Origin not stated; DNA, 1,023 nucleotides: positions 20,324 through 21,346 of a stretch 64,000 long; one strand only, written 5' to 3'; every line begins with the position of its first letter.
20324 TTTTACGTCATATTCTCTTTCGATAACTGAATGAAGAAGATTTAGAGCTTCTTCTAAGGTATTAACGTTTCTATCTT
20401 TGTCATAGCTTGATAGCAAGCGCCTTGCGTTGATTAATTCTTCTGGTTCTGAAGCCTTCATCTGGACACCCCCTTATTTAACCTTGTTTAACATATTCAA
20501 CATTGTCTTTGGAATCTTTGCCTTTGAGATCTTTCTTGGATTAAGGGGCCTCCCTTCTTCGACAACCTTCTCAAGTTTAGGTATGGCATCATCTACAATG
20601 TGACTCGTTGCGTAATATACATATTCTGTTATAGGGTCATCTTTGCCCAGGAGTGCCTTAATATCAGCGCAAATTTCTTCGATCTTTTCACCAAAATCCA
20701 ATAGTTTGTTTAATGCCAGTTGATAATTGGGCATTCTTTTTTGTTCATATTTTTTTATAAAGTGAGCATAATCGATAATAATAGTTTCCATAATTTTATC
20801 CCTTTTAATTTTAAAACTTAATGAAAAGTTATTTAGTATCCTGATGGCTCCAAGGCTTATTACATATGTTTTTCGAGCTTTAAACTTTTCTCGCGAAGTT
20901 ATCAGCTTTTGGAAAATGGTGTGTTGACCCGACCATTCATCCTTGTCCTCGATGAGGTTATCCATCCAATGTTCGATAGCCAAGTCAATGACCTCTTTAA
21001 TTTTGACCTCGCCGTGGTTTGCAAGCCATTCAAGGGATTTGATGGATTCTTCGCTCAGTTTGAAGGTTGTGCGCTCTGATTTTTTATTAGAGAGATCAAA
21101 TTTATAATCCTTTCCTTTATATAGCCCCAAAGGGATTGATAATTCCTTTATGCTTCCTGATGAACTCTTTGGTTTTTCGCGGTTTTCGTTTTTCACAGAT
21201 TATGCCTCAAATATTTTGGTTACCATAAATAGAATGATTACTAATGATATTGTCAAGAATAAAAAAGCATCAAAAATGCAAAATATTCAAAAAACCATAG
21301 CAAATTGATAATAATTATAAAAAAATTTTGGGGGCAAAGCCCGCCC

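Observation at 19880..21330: Sharply AT-rich 1.45-kb islet with a two-gene ORFan operon between radA and the CCA-adding enzyme gene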

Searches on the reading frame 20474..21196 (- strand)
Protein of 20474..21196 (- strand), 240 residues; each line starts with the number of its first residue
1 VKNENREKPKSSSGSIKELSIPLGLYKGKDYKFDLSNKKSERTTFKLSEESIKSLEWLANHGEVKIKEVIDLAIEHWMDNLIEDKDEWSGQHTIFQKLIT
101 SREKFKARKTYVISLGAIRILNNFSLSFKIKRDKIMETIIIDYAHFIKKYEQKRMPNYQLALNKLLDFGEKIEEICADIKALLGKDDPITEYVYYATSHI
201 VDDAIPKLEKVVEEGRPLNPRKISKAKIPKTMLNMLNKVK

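Call 4: search_protein_families(library=pfam, proteins=[window:20474-21196:-], max_evalue=1)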
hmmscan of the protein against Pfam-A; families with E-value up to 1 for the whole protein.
window:20474-21196:- (240 aa): 1 family
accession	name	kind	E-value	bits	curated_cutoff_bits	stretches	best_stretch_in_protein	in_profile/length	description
PF01043.26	SecA_PP_bind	-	0.055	14.5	23.5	1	41-124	18-91/110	SecA preprotein cross-linking domain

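Call 5: search_protein_families(library=padloc, proteins=[window:20474-21196:-], max_evalue=1)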
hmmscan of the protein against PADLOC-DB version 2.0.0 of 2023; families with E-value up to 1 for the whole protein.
window:20474-21196:- (240 aa): 0 families

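Call 6: search_protein_families(library=ncbifam, proteins=[window:20474-21196:-], max_evalue=1)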
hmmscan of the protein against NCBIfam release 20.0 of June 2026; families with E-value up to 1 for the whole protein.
window:20474-21196:- (240 aa): 2 families
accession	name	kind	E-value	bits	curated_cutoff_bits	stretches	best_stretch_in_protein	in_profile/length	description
NF005594.0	PRK07326.1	equivalog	0.076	12.5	271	1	32-124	60-147/237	SDR family oxidoreductase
TIGR03600.1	phage_DnaB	exception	0.11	11.5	498.65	1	86-157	263-328/421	phage replicative helicase, DnaB family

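Call 7: search_protein_families(library=phrogs, proteins=[window:20474-21196:-], max_evalue=1)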
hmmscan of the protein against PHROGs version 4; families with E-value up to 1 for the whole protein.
window:20474-21196:- (240 aa): 3 families
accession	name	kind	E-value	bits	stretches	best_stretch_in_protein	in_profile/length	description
phrog_876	-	transcription regulation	0.016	15.8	1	34-93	61-120/239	transcriptional repressor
phrog_3887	-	transcription regulation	0.02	15.6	1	44-80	22-58/61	transcriptional regulator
phrog_20592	-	unknown function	0.13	13.5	1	121-201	32-109/117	-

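Call 10: find_homologous_proteins(query=window:20474-21196:-, max_evalue=0.01)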
Query window:20474-21196:- (240 aa): 8 proteins with E <= 0.01 among 648 candidates.
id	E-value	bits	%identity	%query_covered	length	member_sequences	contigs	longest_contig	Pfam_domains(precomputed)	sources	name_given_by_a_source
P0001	5.5e-138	476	92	100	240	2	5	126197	-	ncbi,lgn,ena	ncbi:MAG: hypothetical protein WBW55_04110 [Desulfobaccales bacterium]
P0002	5.1e-72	260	55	93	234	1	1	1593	-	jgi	-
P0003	1.0e-69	253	56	93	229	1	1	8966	-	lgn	-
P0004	5.4e-69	250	55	94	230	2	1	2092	-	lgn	-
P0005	8.9e-61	224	52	95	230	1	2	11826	-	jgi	-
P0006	2.7e-60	222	54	86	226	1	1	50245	-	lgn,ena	-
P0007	6.6e-60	221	52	85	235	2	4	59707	-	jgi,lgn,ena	-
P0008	1.4e-54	203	51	81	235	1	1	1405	-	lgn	-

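Call 12: find_encoding_contigs(protein=P0001, flank=8000, max_places=4)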
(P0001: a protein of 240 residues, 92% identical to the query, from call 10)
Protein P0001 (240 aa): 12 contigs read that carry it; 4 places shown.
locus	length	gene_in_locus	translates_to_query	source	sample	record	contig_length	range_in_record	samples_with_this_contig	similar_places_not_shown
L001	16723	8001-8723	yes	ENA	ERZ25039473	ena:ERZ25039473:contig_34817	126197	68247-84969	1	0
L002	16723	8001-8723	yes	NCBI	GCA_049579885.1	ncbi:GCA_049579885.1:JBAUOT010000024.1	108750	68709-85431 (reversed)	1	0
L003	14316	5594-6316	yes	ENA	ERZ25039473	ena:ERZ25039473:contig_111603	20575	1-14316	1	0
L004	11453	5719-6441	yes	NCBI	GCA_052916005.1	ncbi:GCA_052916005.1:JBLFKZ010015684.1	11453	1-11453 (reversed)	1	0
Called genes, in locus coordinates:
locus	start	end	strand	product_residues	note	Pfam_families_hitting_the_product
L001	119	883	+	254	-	PF00142:Fer4_NifH (weak), PF01656:CbiA, PF02374:ArsA_ATPase (weak), PF06564:CBP_BcsQ (weak), PF10609:ParA (weak), PF13614:AAA_31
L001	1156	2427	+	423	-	PF13000:Acatn, PF07690:MFS_1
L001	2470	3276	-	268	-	PF00795:CN_hydrolase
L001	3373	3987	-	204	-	PF00596:Aldolase_II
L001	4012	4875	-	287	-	PF01418:HTH_6, PF01380:SIS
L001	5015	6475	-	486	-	PF01743:PolyA_pol, PF12627:PolyA_pol_RNAbd, PF01966:HD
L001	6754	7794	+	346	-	PF00089:Trypsin, PF13365:Trypsin_2, PF00595:PDZ (faint), PF13180:PDZ_2, PF17820:PDZ_6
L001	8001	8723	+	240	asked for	-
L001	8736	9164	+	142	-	-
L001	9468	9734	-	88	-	-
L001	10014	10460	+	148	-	-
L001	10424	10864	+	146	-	-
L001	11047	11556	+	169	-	-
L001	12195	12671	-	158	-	-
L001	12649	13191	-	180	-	PF00374:NiFeSe_Hases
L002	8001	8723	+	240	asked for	-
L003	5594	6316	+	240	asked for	-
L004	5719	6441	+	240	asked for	-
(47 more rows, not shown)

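Call 13: find_encoding_contigs(protein=P0006, flank=8000, max_places=3)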
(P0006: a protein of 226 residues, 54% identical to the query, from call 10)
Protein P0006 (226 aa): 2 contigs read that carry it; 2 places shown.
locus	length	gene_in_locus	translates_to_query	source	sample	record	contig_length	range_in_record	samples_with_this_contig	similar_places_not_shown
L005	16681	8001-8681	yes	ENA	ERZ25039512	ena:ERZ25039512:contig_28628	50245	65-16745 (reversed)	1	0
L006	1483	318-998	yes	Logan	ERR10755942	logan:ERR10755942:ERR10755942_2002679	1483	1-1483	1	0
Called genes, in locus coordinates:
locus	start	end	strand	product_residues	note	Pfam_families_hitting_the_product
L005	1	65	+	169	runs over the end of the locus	-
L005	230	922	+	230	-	-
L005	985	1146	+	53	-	-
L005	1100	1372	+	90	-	-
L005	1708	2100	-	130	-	PF08541:ACP_syn_III_C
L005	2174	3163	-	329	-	PF08545:ACP_syn_III, PF08541:ACP_syn_III_C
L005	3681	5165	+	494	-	PF00317:Ribonuc_red_lgN, PF02867:Ribonuc_red_lgC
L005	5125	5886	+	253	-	PF02867:Ribonuc_red_lgC, PF12637:TSCPD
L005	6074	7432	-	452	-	PF05598:DUF772 (weak), PF01609:DDE_Tnp_1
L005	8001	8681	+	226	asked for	-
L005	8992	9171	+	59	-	-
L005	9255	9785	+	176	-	-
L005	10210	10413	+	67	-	-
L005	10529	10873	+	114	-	-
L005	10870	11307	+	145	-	PF01594:AI-2E_transport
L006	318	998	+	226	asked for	-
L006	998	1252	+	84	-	PF14076:DUF4258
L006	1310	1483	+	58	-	?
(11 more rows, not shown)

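Call 14: find_encoding_contigs(protein=P0007, flank=8000, max_places=4)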
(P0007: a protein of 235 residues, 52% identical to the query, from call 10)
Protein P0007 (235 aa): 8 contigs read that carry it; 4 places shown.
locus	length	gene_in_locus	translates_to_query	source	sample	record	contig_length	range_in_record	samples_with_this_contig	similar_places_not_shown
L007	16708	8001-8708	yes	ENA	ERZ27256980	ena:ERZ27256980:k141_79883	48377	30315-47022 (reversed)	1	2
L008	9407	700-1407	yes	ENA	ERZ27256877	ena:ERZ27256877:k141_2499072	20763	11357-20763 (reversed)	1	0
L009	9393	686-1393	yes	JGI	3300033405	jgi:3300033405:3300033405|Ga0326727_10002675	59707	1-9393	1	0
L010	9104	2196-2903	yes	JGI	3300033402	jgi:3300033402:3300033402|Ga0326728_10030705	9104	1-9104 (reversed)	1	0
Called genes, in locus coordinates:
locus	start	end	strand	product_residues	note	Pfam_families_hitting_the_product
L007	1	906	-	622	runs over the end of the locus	PF02705:K_trans, PF22776:K_trans_C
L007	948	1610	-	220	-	PF13189:Cytidylate_kin2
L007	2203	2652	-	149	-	PF06577:EipA (weak)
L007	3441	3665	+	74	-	-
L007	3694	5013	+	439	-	PF07786:HGSNAT_cat (weak), PF16401:DUF5009 (weak)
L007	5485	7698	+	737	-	PF00317:Ribonuc_red_lgN, PF02867:Ribonuc_red_lgC, PF12637:TSCPD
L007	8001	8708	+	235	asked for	-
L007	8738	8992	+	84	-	PF14076:DUF4258 (weak)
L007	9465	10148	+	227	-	-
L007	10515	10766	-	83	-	PF14384:BrnA_antitoxin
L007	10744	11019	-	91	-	PF04365:BrnT_toxin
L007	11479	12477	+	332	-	PF08545:ACP_syn_III, PF08541:ACP_syn_III_C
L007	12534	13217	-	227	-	-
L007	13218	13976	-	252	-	PF12773:DZR (weak)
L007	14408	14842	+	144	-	PF00572:Ribosomal_L13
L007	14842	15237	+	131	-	PF00380:Ribosomal_S9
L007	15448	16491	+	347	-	PF01118:Semialdhyde_dh, PF22698:Semialdhyde_dhC_1, PF02774:Semialdhyde_dhC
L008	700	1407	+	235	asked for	-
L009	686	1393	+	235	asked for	-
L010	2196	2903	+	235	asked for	-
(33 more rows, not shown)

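Call 16: find_encoding_contigs(protein=P0003, flank=8000, max_places=3)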
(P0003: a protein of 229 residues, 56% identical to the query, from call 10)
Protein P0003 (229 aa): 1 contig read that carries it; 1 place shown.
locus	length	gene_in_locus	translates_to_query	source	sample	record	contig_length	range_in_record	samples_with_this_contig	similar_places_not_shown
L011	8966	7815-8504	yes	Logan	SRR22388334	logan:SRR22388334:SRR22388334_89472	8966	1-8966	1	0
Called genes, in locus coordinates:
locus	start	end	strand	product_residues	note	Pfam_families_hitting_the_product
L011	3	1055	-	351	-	?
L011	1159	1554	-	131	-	PF00380:Ribosomal_S9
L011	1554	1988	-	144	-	PF00572:Ribosomal_L13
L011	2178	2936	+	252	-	PF12773:DZR (weak)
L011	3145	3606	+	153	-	-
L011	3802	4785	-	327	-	PF08545:ACP_syn_III, PF08541:ACP_syn_III_C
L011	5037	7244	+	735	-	PF00317:Ribonuc_red_lgN, PF02867:Ribonuc_red_lgC, PF12637:TSCPD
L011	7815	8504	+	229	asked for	-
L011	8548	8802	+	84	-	PF14076:DUF4258 (weak)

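Call 17: find_encoding_contigs(protein=P0005, flank=8000, max_places=3)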
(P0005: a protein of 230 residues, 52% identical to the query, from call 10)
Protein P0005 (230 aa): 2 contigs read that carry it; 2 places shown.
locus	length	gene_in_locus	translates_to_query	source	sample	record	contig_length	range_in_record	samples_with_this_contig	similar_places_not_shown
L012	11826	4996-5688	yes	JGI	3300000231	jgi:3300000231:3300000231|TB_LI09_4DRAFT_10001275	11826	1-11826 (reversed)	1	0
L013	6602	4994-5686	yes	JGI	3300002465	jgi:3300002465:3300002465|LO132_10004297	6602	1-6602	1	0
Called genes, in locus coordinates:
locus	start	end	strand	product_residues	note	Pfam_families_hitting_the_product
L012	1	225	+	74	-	?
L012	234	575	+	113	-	PF04430:DUF498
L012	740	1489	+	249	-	PF04909:Amidohydro_2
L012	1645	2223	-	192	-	PF20362:DUF6657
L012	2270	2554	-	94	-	PF09723:Zn_ribbon_8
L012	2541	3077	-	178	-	-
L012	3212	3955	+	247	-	PF01885:PTS_2-RNA (weak)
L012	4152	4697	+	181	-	PF02698:DUF218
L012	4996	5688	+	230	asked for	-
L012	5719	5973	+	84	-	PF14076:DUF4258 (weak)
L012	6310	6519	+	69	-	-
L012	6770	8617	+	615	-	PF01257:2Fe-2S_thioredx, PF01512:Complex1_51K, PF10531:SLBB, PF22461:SLBB_2, PF10589:NADH_4Fe-4S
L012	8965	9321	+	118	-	PF00507:Oxidored_q4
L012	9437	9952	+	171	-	PF01058:Oxidored_q6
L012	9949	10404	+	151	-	PF00329:Complex1_30kDa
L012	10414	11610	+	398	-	PF00346:Complex1_49kDa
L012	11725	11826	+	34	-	?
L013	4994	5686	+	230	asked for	-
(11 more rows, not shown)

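Call 28: predict_structure(alignment_id=A1)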
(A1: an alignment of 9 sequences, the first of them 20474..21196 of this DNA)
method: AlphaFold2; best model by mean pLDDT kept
length: 240 residues; sequences in the alignment: 9
mean_pLDDT: 72.2   pTM: 0.60
mean pLDDT of the five models: 72.2, 68.7, 46.6, 43.7, 43.5
residues with pLDDT >= 90: 21; 70-90: 124; 50-70: 66; < 50: 29
segments of 3 or more residues with pLDDT < 50: 1-14, 220-227
pLDDT, mean of each block of 10 residues (from residue 1): 38 54 64 65 91 89 83 81 55 67 78 88 84 89 84 77 80 81 81 70 73 66 46 51
secondary structure, 60 per line:
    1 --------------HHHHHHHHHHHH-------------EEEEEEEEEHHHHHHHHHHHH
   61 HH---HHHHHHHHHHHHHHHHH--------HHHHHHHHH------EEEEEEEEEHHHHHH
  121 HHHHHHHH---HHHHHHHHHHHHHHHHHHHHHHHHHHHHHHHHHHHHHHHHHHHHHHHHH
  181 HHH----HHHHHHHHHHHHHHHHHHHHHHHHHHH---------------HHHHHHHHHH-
elements in order: H15-26 E40-48 H49-62 H66-82 H91-99 E106-114 H115-128 H132-183 H188-214 H230-239

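Call 33: fold_search(model_id=the predicted structure, library=pdb)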
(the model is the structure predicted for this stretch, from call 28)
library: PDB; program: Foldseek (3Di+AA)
matches with E <= 10: 123; with E <= 0.001: 0
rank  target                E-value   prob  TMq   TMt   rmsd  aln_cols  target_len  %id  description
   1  9f10_E                1.0e-01  0.99  0.30  0.57   5.0       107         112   13  CryoEM structure of the F plasmid relaxosome with TraI in its TE mode, without accessory protein TraM. Derived from th (released 2025-06-04)
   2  9f0y_F                1.5e-01  0.99  0.30  0.56   4.3       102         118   12  CryoEM structure of the F plasmid relaxosome with TraI in its TE mode, derived from the ss-27_+8ds+9_+143-R Locally-re (released 2025-06-04)
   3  6oaw_B                2.3e-01  0.66  0.30  0.20   8.8       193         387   10  Crystal structure of a CRISPR Cas-related protein (released 2019-04-10)
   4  9f0z_E                3.2e-01  0.97  0.31  0.60   4.8       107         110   12  CryoEM structure of the F plasmid relaxosome with truncated TraI1-863 in its TE mode, derived from the ss-27_+8ds+9_+1 (released 2025-06-04)
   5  9f11_G                3.2e-01  0.93  0.28  0.56   4.3       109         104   11  CryoEM structure of the F plasmid relaxosome with oriT DNA ss-27_+3ds+4_+143 and TraI its TE mode, derived from ss-27_ (released 2025-06-04)
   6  9f0x_E                3.5e-01  0.95  0.29  0.57   4.5       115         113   12  CryoEM structure of the F plasmid relaxosome in its pre-initiation state, derived from the ds-27_+143-R Locally-refine (released 2025-06-04)
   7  8f7g                  4.0e-01  0.15  0.16  0.10  16.2       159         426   11  The condensation domain of surfactin A synthetase C in space group P212121 (released 2023-11-22)
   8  9f0y_E                4.9e-01  0.95  0.31  0.61   4.1       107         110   12  CryoEM structure of the F plasmid relaxosome with TraI in its TE mode, derived from the ss-27_+8ds+9_+143-R Locally-re (released 2025-06-04)
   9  9f0y_G                5.5e-01  0.91  0.29  0.59   4.3       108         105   10  CryoEM structure of the F plasmid relaxosome with TraI in its TE mode, derived from the ss-27_+8ds+9_+143-R Locally-re (released 2025-06-04)
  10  2vsq                  5.5e-01  0.13  0.15  0.04  16.0       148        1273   11  Structure of surfactin A synthetase C (SrfA-C), a nonribosomal peptide synthetase termination module (released 2008-07-08)
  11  9f0z_G                5.8e-01  0.89  0.29  0.57   4.8       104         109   12  CryoEM structure of the F plasmid relaxosome with truncated TraI1-863 in its TE mode, derived from the ss-27_+8ds+9_+1 (released 2025-06-04)
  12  9f12_E                6.5e-01  0.89  0.31  0.63   6.9       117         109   12  CryoEM structure of the F plasmid relaxosome with oriT DNA ss-27_-3ds-2_+143 and TraI its TE mode, derived from ss-27_ (released 2025-06-04)
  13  9f0x_F                8.5e-01  0.82  0.29  0.53   5.1       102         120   14  CryoEM structure of the F plasmid relaxosome in its pre-initiation state, derived from the ds-27_+143-R Locally-refine (released 2025-06-04)
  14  6mg0_B                9.4e-01  0.11  0.16  0.03  16.1       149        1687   13  Crystal structure of a 5-domain construct of LgrA in the thiolation state (released 2019-11-20)
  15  8f7f                  9.4e-01  0.10  0.17  0.10  16.4       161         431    9  The condensation domain of surfactin A synthetase C in space group P43212 (released 2023-11-22)
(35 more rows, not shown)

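Call 42: find_related_loci(query=A1, collection=metagenome_contigs, flank=4000)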
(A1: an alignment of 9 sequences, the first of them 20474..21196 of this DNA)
Query A1 (240 aa) in metagenome_contigs; peptide patterns used: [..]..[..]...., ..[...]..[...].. (x = any residue, [..] = any of these).
600 stretches matched a pattern (row limit reached: there are more); 1 encode a relative of the query (tblastn E <= 1e-3); 1 distinct loci.
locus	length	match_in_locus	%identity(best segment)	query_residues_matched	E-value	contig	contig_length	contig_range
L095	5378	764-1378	52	26-230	8e-66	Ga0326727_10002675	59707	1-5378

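Call 43: find_related_loci(query=A1, collection=viral_contigs, flank=5000)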
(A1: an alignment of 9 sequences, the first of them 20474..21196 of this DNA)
Query A1 (240 aa) in viral_contigs; peptide patterns used: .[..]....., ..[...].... (x = any residue, [..] = any of these).
394 stretches matched a pattern, but none encodes a relative of the query by tblastn (E <= 1e-3).

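Call 48: search_solved_structures(query=A1, max_evalue=10)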
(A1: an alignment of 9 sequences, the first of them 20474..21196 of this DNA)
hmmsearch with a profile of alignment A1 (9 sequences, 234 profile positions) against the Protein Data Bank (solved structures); distinct sequences matched with E-value up to 10: 4.
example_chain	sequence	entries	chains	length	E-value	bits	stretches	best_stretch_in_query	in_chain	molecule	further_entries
4rzp_A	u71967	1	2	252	6.1e-05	25.8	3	47-91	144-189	Engineered Protein OR366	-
7emf_W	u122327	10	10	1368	1.2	11.8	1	170-225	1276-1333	Mediator of RNA polymerase II transcription subunit 23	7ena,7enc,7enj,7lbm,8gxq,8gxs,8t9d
6h02_A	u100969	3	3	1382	1.2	11.7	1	170-225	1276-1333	Mediator of RNA polymerase II transcription subunit 23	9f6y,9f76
6w1s_R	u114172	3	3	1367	1.2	11.7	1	170-223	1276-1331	Mediator of RNA polymerase II transcription subunit 23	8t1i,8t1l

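Call 50: search_protein_families(library=pfam, proteins=[L007:8738-8992:+, L011:8548-8802:+, L012:5719-5973:+, L006:998-1252:+], max_evalue=0.1)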
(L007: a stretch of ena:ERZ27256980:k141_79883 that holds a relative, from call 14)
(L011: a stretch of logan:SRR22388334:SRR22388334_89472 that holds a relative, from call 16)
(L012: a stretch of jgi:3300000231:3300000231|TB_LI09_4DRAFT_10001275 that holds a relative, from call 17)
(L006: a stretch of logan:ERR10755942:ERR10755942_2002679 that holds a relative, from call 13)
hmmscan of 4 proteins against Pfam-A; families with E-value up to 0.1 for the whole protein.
L007:8738-8992:+ (84 aa): 1 family
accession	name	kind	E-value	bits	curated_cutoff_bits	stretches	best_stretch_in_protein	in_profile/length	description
PF14076.12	DUF4258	-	3.2e-06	27.8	25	1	3-82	1-71/71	Domain of unknown function (DUF4258)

L011:8548-8802:+ (84 aa): 1 family
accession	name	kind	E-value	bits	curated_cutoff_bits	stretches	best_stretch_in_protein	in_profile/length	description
PF14076.12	DUF4258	-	3e-06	27.9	25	1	3-82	1-71/71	Domain of unknown function (DUF4258)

L012:5719-5973:+ (84 aa): 1 family
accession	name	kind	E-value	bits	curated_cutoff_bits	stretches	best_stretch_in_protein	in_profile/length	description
PF14076.12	DUF4258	-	1.9e-07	31.7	25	1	3-82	1-71/71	Domain of unknown function (DUF4258)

L006:998-1252:+ (84 aa): 1 family
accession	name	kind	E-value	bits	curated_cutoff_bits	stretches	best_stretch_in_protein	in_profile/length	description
PF14076.12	DUF4258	-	5.3e-08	33.5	25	1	3-82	1-71/71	Domain of unknown function (DUF4258)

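Call 75: search_dna_similar(query=window:20474-21196:-, collection=plasmids, mode=protein, max_evalue=0.001, max_rows=10)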
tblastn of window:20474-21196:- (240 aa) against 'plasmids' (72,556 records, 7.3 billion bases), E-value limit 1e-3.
No match.

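Call 77: search_dna_similar(query=window:20474-21196:-, collection=phages, mode=protein, max_evalue=0.001, max_rows=10)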
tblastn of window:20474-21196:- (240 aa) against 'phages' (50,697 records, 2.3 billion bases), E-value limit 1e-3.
No match.

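Call 88: search_protein_families(library=padloc, alignment_id=A1, max_evalue=0.1)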
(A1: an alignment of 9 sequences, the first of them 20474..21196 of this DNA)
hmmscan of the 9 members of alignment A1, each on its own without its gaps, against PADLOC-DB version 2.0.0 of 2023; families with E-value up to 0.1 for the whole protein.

A. member 1, window:20474-21196:- (240 aa): 0 families

B. families by the number of members that match (of 9 scanned): 1 family
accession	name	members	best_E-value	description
PDLC02662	DndC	1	0.011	DndC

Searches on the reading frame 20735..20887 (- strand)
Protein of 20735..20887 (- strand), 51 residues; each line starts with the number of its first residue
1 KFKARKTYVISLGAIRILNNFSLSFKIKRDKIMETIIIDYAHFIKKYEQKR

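Call 81: search_protein_families(library=pfam, proteins=[window:20735-20887:-], max_evalue=10)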
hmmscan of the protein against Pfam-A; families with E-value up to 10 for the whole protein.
seq(51 aa): 1 family
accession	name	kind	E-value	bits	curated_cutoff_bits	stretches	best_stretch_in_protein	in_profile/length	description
PF23489.1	V-ATPase_su_f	-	0.19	12.4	27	1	2-35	8-41/78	V-type proton ATPase subunit f-like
